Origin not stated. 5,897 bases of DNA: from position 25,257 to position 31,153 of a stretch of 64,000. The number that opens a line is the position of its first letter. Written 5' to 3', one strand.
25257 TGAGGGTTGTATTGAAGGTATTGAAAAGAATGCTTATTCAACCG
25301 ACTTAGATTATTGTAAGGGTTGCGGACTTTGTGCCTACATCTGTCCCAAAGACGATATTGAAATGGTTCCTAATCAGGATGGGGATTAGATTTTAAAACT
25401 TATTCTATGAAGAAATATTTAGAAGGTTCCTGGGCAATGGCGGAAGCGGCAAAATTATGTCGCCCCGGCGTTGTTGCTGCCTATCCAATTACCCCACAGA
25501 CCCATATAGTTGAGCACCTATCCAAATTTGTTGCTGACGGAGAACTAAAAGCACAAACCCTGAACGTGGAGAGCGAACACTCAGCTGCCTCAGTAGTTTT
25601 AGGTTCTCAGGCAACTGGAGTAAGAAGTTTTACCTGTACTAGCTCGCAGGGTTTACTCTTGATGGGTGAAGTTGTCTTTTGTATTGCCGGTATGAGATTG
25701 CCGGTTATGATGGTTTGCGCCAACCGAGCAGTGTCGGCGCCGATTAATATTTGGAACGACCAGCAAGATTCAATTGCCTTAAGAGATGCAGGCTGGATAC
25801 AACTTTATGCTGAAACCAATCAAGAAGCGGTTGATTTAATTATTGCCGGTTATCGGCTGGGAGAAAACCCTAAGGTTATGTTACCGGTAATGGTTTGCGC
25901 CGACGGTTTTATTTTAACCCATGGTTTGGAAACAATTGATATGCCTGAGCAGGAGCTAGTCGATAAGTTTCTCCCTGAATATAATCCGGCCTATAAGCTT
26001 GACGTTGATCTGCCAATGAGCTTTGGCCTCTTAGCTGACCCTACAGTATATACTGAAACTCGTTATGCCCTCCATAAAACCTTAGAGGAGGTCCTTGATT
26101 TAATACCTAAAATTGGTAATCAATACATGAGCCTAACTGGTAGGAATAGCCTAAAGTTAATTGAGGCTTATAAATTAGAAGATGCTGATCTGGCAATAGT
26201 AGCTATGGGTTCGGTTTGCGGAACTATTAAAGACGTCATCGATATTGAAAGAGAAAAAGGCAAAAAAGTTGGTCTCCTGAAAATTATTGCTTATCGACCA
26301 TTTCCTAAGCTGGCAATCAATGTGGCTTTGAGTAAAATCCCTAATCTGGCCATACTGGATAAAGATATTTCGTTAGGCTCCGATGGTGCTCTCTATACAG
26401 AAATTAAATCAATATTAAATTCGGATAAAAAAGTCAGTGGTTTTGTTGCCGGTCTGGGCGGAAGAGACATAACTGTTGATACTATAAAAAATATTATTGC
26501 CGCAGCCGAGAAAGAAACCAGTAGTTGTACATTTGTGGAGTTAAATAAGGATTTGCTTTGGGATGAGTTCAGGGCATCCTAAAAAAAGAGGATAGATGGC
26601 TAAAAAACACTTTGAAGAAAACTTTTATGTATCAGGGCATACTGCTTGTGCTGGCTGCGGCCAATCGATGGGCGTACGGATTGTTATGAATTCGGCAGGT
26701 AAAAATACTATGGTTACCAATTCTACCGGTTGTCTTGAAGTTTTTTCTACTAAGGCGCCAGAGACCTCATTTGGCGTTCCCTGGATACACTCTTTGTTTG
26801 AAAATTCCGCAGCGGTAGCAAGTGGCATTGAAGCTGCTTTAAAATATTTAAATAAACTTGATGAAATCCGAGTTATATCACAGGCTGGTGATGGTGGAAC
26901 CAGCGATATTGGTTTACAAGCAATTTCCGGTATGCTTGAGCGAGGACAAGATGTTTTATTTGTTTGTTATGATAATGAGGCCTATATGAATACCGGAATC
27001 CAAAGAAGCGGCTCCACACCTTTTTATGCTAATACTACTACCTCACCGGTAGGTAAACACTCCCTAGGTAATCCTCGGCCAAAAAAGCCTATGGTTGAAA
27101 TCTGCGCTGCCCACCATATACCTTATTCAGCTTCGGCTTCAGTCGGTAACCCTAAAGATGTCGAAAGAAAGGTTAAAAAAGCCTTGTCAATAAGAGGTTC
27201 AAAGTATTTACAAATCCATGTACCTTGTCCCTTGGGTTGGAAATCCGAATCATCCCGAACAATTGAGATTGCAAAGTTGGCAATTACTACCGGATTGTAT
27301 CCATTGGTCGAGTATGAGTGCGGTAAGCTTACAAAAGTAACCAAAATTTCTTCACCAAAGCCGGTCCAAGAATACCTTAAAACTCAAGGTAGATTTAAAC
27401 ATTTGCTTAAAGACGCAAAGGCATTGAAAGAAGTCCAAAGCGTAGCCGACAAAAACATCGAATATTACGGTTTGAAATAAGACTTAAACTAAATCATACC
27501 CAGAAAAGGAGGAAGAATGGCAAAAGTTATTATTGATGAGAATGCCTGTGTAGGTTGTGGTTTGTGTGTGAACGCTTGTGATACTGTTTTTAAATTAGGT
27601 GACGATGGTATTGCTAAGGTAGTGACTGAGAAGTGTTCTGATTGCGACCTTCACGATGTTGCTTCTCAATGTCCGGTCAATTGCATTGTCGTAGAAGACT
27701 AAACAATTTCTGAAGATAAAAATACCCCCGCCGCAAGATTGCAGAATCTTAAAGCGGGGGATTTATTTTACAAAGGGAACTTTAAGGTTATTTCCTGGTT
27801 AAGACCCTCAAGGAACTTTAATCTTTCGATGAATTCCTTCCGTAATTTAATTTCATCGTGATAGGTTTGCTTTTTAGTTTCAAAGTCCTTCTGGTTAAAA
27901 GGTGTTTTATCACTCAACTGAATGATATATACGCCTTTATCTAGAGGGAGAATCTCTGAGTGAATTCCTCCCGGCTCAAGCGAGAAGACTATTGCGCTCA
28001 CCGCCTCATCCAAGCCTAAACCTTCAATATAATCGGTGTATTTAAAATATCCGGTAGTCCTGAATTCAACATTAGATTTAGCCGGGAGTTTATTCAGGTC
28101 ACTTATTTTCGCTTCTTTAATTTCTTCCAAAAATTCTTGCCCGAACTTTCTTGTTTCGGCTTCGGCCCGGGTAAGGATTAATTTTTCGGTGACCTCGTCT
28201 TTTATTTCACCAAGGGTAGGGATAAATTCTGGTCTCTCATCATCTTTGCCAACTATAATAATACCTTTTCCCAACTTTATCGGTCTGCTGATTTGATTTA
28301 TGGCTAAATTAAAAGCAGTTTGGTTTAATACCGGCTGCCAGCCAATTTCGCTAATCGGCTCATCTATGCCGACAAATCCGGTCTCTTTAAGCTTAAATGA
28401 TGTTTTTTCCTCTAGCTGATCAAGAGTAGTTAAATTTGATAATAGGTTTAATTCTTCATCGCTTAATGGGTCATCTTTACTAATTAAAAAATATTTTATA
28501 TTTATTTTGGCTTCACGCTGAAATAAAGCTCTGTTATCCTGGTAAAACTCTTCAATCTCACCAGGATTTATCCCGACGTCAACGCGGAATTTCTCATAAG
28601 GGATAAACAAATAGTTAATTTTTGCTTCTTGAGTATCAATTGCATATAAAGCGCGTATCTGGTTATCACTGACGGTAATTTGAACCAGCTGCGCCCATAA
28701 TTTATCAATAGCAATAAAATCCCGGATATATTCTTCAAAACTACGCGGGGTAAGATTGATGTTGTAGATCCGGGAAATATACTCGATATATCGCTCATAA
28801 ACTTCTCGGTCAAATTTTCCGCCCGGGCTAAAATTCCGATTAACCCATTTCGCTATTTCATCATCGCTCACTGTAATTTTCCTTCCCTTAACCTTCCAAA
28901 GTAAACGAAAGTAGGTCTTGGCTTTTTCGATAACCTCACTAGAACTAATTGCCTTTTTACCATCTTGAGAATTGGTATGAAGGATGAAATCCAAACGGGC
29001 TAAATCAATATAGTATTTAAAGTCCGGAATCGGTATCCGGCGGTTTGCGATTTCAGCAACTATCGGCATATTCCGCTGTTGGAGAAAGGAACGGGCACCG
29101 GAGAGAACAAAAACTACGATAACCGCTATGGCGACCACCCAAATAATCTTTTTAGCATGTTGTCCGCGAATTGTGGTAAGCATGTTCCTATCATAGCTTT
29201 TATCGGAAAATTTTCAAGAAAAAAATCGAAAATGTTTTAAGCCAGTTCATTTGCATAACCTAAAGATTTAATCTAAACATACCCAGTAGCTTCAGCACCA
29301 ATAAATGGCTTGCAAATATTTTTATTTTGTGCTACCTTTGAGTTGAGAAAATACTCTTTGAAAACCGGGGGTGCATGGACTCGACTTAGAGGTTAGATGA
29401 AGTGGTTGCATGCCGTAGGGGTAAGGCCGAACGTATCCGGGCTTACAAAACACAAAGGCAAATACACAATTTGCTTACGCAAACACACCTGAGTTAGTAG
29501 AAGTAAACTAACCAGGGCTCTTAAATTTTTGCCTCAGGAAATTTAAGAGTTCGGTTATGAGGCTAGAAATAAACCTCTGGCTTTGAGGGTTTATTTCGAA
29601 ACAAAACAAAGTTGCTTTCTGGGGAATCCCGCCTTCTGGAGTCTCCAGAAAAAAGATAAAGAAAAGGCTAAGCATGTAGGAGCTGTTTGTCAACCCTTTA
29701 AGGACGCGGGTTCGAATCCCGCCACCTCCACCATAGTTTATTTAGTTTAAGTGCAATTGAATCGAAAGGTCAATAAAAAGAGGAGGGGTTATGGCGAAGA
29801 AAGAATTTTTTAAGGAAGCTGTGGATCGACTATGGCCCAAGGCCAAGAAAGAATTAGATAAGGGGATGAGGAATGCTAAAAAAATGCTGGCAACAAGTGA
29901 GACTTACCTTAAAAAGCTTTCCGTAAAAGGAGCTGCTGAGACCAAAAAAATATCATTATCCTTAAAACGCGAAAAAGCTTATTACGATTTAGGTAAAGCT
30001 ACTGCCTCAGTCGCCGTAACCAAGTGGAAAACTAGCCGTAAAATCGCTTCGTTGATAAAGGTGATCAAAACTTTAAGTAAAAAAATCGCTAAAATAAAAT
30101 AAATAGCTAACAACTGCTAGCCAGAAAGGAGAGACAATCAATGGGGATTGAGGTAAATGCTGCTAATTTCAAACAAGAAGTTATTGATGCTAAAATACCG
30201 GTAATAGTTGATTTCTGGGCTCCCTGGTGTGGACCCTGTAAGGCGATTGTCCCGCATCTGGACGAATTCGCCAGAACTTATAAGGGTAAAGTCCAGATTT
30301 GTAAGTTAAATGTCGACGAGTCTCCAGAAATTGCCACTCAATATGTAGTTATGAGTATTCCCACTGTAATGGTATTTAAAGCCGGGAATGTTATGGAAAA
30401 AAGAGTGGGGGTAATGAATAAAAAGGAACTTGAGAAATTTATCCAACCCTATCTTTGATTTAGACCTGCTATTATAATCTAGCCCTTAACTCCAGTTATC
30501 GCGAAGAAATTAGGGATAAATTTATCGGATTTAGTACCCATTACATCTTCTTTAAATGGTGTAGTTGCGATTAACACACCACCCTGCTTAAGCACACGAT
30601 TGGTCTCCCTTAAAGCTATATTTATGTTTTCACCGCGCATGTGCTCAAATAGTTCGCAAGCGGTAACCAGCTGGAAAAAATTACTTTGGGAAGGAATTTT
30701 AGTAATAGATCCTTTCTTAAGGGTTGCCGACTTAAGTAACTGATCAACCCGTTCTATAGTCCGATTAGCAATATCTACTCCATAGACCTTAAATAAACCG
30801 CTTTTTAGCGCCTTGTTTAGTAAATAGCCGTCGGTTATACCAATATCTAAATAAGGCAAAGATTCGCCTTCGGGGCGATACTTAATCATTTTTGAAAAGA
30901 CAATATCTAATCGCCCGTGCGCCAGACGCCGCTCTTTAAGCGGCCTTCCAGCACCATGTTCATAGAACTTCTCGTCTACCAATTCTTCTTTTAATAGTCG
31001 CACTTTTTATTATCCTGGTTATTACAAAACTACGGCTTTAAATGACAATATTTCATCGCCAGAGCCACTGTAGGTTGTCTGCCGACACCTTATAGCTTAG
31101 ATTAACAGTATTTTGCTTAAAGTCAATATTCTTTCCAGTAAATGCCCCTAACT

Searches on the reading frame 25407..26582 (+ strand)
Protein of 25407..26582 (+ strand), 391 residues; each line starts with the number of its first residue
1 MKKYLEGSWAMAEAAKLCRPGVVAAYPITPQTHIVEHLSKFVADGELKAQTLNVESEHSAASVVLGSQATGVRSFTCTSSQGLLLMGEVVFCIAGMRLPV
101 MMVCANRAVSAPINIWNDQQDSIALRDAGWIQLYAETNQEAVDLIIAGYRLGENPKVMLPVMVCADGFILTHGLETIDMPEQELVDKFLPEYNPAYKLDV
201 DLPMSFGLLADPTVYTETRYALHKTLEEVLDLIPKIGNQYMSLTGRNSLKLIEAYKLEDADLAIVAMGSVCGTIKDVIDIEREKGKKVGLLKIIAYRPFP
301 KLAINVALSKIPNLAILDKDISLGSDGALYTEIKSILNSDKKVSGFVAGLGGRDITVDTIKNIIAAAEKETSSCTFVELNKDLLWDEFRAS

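Call 40: search_protein_families(library=pfam, proteins=[window:25407-26582:+], max_evalue=0.000001)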
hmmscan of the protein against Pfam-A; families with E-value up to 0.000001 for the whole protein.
window:25407-26582:+ (391 aa): 2 families
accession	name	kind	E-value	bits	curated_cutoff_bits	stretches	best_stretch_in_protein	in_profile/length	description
PF01855.24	POR_N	-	4e-69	233.3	27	1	13-231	1-224/231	Pyruvate flavodoxin/ferredoxin oxidoreductase, thiamine diP-bdg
PF17147.9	PFOR_II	-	1.3e-31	109.4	27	1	260-360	1-102/102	Pyruvate:ferredoxin oxidoreductase core domain II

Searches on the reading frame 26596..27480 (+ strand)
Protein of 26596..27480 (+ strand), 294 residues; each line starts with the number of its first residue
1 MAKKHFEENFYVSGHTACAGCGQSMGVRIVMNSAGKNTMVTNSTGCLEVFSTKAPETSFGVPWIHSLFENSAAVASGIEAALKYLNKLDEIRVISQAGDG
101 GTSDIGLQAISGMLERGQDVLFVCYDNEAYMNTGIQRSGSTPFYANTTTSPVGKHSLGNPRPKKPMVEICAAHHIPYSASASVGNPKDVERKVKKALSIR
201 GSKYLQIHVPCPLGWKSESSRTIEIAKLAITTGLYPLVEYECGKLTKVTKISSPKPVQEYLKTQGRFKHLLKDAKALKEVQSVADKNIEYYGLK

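Call 40: search_protein_families(library=pfam, proteins=[window:26596-27480:+], max_evalue=0.000001)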
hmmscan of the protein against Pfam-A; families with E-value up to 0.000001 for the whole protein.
window:26596-27480:+ (294 aa): 1 family
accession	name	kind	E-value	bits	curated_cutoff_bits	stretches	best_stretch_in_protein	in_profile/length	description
PF02775.26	TPP_enzyme_C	-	1.3e-19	70.9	21.9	1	44-204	2-148/151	Thiamine pyrophosphate enzyme, C-terminal TPP binding domain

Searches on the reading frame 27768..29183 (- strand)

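Call 40: search_protein_families(library=pfam, proteins=[window:27768-29183:-], max_evalue=0.000001)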
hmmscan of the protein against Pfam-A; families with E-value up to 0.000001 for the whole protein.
window:27768-29183:- (471 aa): 3 families
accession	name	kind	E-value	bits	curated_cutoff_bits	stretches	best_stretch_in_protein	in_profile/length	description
PF13145.12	Rotamase_2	-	1.6e-18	68.1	27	1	207-329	3-121/121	PPIC-type PPIASE domain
PF13624.11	SurA_N_3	-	7.7e-15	55.5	27.2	1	1-162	1-161/162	SurA-like N-terminal domain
PF13623.11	SurA_N_2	-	8.3e-08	32.7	28.5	1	2-133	1-145/145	SurA-like N-terminal domain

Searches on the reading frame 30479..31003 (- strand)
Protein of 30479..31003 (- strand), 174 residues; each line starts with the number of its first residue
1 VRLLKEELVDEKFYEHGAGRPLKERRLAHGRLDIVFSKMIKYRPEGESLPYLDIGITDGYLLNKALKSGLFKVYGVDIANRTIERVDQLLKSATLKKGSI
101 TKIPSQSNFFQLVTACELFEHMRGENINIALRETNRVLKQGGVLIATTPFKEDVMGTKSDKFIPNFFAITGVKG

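Call 40: search_protein_families(library=pfam, proteins=[window:30479-31003:-], max_evalue=0.000001)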
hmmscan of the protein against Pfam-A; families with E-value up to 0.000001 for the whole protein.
window:30479-31003:- (174 aa): 5 families
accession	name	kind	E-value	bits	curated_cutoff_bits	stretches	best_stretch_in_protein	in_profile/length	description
PF08241.18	Methyltransf_11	-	3.4e-15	56.9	21.2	1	52-145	1-94/95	Methyltransferase domain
PF13649.12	Methyltransf_25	-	4.9e-13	50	27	1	52-142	2-97/97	Methyltransferase domain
PF13489.12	Methyltransf_23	-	6.8e-09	36.1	27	1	47-153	22-123/164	Methyltransferase domain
PF08242.18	Methyltransf_12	-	1.7e-08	35.5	30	1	52-144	1-98/98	Methyltransferase domain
PF13847.12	Methyltransf_31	-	4.6e-08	33.3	27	1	49-150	5-113/145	Methyltransferase domain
